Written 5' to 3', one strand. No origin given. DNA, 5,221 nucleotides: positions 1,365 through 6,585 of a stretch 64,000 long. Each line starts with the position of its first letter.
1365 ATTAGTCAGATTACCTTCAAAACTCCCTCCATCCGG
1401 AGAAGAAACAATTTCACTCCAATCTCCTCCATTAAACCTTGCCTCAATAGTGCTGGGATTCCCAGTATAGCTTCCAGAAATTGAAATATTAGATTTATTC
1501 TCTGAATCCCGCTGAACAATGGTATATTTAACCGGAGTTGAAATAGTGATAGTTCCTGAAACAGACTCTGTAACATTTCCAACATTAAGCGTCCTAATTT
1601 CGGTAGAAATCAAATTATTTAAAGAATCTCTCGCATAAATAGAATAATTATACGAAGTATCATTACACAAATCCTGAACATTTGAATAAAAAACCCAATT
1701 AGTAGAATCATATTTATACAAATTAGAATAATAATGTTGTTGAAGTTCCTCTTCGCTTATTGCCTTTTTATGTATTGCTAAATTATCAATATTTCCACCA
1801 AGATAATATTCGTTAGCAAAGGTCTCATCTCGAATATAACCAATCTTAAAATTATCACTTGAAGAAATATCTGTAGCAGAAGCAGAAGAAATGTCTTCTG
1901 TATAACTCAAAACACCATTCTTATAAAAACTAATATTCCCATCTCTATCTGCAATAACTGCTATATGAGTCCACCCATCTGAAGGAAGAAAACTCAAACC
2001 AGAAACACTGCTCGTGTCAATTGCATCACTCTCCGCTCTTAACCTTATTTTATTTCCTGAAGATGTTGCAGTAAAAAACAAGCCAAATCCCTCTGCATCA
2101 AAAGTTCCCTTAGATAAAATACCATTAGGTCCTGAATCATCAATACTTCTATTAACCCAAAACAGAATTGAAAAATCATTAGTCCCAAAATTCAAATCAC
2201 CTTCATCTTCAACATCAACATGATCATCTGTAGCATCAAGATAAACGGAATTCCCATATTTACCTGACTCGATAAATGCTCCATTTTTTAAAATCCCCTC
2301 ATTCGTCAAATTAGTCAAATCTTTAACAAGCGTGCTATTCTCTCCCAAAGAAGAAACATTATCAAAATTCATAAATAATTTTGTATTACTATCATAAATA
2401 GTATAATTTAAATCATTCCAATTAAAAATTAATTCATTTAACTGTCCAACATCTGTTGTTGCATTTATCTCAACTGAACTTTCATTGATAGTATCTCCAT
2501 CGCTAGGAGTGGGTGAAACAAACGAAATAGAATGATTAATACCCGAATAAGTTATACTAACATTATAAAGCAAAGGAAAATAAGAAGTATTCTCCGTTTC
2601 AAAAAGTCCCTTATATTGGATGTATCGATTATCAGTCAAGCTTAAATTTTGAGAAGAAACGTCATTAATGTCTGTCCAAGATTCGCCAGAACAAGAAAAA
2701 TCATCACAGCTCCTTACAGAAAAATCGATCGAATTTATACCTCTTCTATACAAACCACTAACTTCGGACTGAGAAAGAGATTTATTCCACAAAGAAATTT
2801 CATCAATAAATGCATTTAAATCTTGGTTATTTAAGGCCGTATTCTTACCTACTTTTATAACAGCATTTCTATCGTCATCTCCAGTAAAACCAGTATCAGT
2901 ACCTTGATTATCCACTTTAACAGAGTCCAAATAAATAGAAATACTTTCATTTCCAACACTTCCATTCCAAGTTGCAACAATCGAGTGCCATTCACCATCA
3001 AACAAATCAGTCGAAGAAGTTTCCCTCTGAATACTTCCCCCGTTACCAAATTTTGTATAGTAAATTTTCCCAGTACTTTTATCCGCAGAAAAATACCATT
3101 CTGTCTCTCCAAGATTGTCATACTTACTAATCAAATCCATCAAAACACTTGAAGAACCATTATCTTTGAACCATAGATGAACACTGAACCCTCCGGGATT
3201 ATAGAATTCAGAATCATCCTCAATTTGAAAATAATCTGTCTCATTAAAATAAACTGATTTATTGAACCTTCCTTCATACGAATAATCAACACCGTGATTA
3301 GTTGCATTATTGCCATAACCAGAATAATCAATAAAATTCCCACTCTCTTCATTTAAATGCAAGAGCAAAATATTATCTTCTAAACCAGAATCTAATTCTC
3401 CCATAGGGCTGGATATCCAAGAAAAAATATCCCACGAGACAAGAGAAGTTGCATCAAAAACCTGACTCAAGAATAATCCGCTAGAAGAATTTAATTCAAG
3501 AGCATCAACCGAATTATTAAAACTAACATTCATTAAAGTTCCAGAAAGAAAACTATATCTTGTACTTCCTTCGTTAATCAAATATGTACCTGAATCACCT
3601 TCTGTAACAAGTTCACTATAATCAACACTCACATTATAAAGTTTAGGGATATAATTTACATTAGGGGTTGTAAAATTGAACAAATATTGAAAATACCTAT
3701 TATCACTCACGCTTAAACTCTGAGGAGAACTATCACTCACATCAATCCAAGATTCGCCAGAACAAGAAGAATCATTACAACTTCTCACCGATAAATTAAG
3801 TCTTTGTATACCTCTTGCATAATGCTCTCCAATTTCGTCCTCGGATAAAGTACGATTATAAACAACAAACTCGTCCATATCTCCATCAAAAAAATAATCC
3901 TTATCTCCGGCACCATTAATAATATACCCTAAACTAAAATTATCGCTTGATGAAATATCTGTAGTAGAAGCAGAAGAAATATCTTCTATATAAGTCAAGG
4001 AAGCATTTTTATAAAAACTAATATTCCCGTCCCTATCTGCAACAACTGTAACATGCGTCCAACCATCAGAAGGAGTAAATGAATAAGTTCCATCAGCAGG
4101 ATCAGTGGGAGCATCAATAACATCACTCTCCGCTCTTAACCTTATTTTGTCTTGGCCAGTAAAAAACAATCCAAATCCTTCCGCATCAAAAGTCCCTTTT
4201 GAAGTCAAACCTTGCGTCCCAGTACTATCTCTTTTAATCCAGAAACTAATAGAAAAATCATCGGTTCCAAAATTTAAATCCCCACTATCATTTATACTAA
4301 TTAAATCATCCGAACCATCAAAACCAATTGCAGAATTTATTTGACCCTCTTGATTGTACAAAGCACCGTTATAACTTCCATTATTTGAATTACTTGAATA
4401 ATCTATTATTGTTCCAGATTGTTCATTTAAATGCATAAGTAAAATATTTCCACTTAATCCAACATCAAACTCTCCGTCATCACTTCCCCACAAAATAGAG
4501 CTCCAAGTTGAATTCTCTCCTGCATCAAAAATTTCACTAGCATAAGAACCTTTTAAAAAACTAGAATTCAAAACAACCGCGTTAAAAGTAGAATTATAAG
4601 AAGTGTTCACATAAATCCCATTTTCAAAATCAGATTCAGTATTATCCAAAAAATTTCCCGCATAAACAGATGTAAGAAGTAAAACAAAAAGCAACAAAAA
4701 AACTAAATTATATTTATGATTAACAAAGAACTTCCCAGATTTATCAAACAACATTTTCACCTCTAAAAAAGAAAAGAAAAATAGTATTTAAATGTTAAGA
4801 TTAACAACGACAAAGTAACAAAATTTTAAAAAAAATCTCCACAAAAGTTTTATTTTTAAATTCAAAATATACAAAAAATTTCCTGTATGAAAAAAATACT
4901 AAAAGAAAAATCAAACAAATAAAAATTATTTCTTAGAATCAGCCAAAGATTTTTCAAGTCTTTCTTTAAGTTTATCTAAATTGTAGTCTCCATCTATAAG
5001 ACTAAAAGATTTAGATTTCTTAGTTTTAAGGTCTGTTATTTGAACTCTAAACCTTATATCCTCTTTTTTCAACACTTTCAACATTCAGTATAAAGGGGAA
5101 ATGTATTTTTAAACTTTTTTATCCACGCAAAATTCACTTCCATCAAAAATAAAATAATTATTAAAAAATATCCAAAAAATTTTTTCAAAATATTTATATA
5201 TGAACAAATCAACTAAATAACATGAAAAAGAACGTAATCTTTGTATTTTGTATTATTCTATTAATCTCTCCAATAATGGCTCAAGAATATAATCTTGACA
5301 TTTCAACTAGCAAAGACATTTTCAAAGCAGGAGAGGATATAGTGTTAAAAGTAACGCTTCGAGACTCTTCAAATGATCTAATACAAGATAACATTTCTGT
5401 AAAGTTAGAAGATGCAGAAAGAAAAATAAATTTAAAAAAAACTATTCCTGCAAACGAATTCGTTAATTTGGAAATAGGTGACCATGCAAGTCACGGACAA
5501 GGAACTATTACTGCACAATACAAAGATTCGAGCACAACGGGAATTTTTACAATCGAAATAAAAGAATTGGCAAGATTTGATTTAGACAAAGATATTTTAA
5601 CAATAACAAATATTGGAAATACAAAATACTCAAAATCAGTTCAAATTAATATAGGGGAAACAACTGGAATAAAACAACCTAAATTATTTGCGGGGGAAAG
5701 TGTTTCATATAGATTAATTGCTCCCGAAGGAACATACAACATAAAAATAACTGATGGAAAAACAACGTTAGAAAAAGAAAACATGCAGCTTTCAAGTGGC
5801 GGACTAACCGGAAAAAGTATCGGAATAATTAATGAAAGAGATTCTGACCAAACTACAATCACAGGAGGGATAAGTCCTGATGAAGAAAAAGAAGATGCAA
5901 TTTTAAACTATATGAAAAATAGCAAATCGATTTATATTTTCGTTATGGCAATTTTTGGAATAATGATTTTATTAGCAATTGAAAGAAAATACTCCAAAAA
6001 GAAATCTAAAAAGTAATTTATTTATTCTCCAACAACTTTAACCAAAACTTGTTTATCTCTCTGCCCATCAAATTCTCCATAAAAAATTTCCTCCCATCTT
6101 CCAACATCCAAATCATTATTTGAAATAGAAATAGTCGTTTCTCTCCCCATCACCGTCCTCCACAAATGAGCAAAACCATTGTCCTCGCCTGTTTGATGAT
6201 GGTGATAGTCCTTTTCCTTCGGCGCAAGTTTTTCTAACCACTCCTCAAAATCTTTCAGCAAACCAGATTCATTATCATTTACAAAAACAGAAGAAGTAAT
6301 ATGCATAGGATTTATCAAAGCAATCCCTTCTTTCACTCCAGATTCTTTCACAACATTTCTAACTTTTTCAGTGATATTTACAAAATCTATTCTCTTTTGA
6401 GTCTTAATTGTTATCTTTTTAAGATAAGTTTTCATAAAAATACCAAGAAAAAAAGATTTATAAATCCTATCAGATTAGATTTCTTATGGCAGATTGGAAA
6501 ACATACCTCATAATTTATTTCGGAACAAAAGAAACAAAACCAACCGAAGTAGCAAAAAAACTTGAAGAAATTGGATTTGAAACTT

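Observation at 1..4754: Unlisted giant surface protein alternating LamG-like lectin units with a SASA-type O-acetylesterase domain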

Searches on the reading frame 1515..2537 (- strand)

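Call 9: search_protein_families(library=pfam, proteins=[window:1515-2537:-], max_evalue=1)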
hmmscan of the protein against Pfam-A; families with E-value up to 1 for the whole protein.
window:1515-2537:- (341 aa): 4 families
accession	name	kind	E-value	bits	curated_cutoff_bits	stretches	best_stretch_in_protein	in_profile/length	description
PF13385.13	Laminin_G_3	-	1.9e-19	70.7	27.6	1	101-265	1-150/151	Concanavalin A-like lectin/glucanases superfamily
PF02973.23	Sialidase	-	2e-08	34.4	26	1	188-268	104-184/189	Sialidase, N-terminal domain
PF07953.20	Toxin_R_bind_N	-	3.7e-05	24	23.8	1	93-258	25-189/191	Clostridium neurotoxin, N-terminal receptor binding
PF17546.7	Defb50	-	0.029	14.7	27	1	280-294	22-36/50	Beta defensin 50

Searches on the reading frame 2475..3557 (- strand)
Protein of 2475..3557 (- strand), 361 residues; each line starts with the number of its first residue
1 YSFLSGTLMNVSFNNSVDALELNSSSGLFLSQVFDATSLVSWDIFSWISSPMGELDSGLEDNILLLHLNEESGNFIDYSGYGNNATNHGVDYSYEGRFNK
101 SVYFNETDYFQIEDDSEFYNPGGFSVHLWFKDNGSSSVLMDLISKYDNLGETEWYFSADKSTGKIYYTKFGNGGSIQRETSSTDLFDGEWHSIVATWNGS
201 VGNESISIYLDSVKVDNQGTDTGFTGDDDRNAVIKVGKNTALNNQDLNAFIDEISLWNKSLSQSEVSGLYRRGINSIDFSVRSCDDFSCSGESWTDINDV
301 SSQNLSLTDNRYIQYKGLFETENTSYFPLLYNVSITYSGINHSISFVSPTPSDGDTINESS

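Call 9: search_protein_families(library=pfam, proteins=[window:2475-3557:-], max_evalue=1)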
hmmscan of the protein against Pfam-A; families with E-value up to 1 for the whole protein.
window:2475-3557:- (361 aa): 2 families
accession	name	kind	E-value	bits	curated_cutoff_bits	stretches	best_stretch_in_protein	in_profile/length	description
PF13385.13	Laminin_G_3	-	4.5e-16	59.8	27.6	1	105-267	2-151/151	Concanavalin A-like lectin/glucanases superfamily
PF02210.31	Laminin_G_2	-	0.0051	17.7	22.9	1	169-238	35-98/126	Laminin G domain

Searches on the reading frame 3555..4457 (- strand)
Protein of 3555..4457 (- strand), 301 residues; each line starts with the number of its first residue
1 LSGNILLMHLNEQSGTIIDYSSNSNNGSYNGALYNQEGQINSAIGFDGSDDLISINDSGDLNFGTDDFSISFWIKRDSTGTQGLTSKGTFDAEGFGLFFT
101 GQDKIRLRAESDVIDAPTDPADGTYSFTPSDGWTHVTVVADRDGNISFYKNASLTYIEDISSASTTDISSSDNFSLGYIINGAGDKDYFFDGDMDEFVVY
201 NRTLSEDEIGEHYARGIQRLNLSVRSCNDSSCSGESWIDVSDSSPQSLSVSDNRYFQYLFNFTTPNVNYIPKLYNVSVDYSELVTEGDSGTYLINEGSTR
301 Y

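Call 9: search_protein_families(library=pfam, proteins=[window:3555-4457:-], max_evalue=1)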
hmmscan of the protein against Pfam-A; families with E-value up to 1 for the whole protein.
window:3555-4457:- (301 aa): 4 families
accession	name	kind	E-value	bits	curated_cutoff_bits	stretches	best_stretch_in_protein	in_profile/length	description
PF13385.13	Laminin_G_3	-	8.8e-22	78.3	27.6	1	47-209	1-150/151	Concanavalin A-like lectin/glucanases superfamily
PF07953.20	Toxin_R_bind_N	-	1.8e-10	41.3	23.8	2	15-82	2-70/191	Clostridium neurotoxin, N-terminal receptor binding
PF02973.23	Sialidase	-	3.3e-05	23.9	26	1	131-210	103-182/189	Sialidase, N-terminal domain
PF03118.21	RNA_pol_A_CTD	-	0.013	15.6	23.8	1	208-228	6-26/67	Bacterial RNA polymerase, alpha chain C terminal domain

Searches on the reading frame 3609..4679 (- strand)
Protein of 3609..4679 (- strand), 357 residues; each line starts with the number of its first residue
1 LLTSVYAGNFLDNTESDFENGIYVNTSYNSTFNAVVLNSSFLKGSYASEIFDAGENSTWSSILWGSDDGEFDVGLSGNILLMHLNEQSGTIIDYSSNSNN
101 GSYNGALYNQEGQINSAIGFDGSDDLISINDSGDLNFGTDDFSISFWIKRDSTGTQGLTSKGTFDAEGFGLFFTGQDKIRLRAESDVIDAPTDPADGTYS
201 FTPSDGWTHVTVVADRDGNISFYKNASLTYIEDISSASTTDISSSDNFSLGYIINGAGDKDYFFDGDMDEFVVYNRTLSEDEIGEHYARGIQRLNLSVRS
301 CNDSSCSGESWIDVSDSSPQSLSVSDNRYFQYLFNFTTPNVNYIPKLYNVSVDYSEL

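Call 57: predict_structure(alignment_id=A2)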
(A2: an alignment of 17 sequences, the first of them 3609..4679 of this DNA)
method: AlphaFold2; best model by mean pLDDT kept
length: 357 residues; sequences in the alignment: 17
mean_pLDDT: 81.6   pTM: 0.72
mean pLDDT of the five models: 81.6, 80.1, 79.8, 78.7, 73.6
residues with pLDDT >= 90: 88; 70-90: 220; 50-70: 38; < 50: 11
segments of 3 or more residues with pLDDT < 50: 1-4, 193-198
pLDDT, mean of each block of 10 residues (from residue 1): 59 87 95 89 93 82 71 69 78 87 85 84 92 80 92 89 81 83 68 51 87 86 87 76 85 75 91 90 80 82 85 75 75 87 82 81
secondary structure, 60 per line:
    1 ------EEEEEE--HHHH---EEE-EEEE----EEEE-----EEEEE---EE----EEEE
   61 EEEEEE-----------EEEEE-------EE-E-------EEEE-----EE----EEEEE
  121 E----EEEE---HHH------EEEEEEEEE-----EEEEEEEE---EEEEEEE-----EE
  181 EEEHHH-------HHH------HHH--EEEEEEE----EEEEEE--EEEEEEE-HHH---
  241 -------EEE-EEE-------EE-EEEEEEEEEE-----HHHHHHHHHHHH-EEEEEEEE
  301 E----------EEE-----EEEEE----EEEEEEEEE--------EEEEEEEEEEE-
elements in order: E7-12 H15-18 E22-24 E26-29 E34-37 E43-47 E57-66 E78-82 E101-104 E116-121 E126-129 E142-150 E156-163 E167-173 E179-183 E208-214 E219-224 E227-233 E248-250 E252-254 E265-274 H280-291 E293-301 E312-314 E320-324 E329-337 E346-356

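Call 59: fold_search(model_id=the predicted structure, library=pdb)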
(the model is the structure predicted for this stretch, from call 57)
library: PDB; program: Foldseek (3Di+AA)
matches with E <= 10: 1441; with E <= 0.001: 282
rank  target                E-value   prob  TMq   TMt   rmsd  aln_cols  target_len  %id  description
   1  8byp_X                1.1e-11  1.00  0.47  0.14   6.4       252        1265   21  Botulinum neurotoxin serotype X in complex with NTNH/X (released 2023-02-08)
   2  6hox                  3.7e-11  1.00  0.47  0.40  10.5       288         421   17  Crystal structure of the binding domain of Paraclostridial Mosquitocidal Protein 1 (released 2019-07-10)
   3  7uib_D                5.3e-11  1.00  0.46  0.41   7.3       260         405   17  Crystal structure of BoNT/E receptor binding domain in complex with SV2, VHH, and sialic acid (released 2023-04-05)
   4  4isr_C                6.2e-11  1.00  0.45  0.39   9.5       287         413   13  Binding domain of Botulinum neurotoxin DC in complex with rat synaptotagmin II (released 2013-08-14)
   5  5lr0_B                6.5e-11  1.00  0.44  0.39  10.0       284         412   13  Binding domain of Botulinum Neurotoxin DC in complex with SialylT (released 2017-08-30)
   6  3r4s_A                8.9e-11  1.00  0.47  0.40   5.9       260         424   15  Cell entry of botulinum neurotoxin type C is dependent upon interaction with two ganglioside molecules (released 2011-06-08)
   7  7uie_H                9.4e-11  1.00  0.45  0.40   7.5       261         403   17  Crystal structure of HcE-JLE-G6 (released 2023-04-05)
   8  1af9                  9.4e-11  1.00  0.45  0.37   9.3       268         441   16  TETANUS NEUROTOXIN C FRAGMENT (released 1998-04-29)
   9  7uie_J                1.1e-10  1.00  0.45  0.40   7.4       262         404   17  Crystal structure of HcE-JLE-G6 (released 2023-04-05)
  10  8qft                  1.3e-10  1.00  0.49  0.16   9.1       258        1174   18  X-ray structure of non-toxic non-hemagglutinin (NTNH) protein from botulinum neurotoxin serotype X (released 2024-08-14)
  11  8byp_N                1.6e-10  1.00  0.48  0.16  11.0       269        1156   18  Botulinum neurotoxin serotype X in complex with NTNH/X (released 2023-02-08)
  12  3n7m                  1.7e-10  1.00  0.46  0.40  10.1       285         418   14  Crystal structure of W1252A mutant of HCR D/C VPI 5995 (released 2010-09-08)
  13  9arj_A                1.8e-10  1.00  0.47  0.15   7.1       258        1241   17  CryoEM structure of BoNT-NTNH-OrfX2 complex from Clostridium botulinum E1, major class (released 2025-01-22)
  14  4isq_B                2.3e-10  1.00  0.44  0.38   9.7       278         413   13  Binding domain of Botulinum neurotoxin DC in complex with human synaptotagmin I (released 2013-08-14)
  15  3fuq                  2.5e-10  1.00  0.46  0.42   4.1       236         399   22  Glycosylated SV2 and Gangliosides as Dual Receptors for Botulinum Neurotoxin Serotype F (released 2009-06-16)
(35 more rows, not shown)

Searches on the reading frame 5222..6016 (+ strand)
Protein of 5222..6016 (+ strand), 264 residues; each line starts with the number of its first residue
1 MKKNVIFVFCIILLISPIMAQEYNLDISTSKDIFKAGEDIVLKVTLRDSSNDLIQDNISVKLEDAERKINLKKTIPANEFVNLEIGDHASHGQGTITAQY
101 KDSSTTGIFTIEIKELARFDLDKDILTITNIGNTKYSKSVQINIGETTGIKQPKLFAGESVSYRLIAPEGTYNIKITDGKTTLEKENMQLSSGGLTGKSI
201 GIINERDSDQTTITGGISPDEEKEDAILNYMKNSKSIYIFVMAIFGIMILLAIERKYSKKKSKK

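Call 10: find_encoding_contigs(protein=window:5222-6016:+, flank=10000, max_places=6)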
Protein window:5222-6016:+ (264 aa): 1 contig read that carries it; 1 place shown.
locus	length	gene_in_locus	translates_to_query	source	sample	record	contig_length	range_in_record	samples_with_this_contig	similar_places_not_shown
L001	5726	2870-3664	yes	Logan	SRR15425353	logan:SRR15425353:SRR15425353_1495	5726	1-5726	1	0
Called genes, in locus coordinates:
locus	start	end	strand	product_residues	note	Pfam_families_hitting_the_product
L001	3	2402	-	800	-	?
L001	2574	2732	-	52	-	-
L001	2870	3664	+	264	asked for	-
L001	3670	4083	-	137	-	PF01894:YjbQ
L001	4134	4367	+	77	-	-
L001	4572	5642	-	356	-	PF04015:DUF362, PF13187:Fer4_9 (faint), PF12797:Fer4_2 (faint), PF13237:Fer4_10 (faint), PF00037:Fer4 (weak), PF12837:Fer4_6 (faint), PF12838:Fer4_7 (weak), PF14697:Fer4_21 (weak)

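Call 23: search_protein_families(library=pfam, proteins=[window:5222-6016:+], max_evalue=0.001)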
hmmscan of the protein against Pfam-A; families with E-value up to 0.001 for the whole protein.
window:5222-6016:+ (264 aa): 1 family
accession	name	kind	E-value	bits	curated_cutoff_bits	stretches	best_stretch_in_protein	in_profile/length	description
PF01835.25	MG2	-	8.1e-05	23.4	32.8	0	28-103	5-85/96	MG2 domain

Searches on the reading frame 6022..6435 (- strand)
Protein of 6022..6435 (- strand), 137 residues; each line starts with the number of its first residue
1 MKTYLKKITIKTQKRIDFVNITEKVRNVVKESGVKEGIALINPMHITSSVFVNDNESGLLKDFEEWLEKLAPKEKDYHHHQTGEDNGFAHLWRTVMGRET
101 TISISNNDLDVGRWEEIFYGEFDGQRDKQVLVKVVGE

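Call 23: search_protein_families(library=pfam, proteins=[window:6022-6435:-], max_evalue=0.001)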
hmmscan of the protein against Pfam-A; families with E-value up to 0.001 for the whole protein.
window:6022-6435:- (137 aa): 1 family
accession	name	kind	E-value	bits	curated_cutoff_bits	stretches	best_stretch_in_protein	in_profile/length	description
PF01894.22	UPF0047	-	1.6e-35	122.3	27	1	20-134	1-117/117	Uncharacterised protein family UPF0047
